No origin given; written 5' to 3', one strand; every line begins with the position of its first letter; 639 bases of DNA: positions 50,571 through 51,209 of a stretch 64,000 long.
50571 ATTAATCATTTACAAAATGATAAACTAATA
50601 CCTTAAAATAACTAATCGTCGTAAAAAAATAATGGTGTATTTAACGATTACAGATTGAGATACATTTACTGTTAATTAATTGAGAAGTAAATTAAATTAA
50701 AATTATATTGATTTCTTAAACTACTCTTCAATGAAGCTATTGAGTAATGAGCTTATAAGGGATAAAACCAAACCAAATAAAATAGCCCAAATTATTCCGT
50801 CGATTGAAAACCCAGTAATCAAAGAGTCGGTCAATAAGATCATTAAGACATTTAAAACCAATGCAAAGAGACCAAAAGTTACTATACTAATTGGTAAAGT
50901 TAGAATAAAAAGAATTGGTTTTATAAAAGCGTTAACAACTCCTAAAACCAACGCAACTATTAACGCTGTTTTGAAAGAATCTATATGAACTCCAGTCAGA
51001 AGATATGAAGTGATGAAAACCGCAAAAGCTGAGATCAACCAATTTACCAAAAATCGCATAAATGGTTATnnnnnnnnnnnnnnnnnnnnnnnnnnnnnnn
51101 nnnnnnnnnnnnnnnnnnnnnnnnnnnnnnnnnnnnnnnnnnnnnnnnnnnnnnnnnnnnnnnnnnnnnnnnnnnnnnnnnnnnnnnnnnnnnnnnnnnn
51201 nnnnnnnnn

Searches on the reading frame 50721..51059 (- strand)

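Call 16: search_protein_families(library=pfam, proteins=[window:50721-51059:-], max_evalue=0.001)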
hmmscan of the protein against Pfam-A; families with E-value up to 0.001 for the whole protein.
window:50721-51059:- (112 aa): 1 family
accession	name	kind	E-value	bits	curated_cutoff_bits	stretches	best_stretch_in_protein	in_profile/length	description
PF04020.18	Phage_holin_4_2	-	3.8e-33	114.7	28.8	1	1-105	1-105/105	Mycobacterial 4 TMS phage holin, superfamily IV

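Call 34: search_protein_families(library=ncbifam, proteins=[window:50721-51059:-], max_evalue=1)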
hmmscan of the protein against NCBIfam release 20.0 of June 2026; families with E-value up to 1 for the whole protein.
window:50721-51059:- (112 aa): 0 families
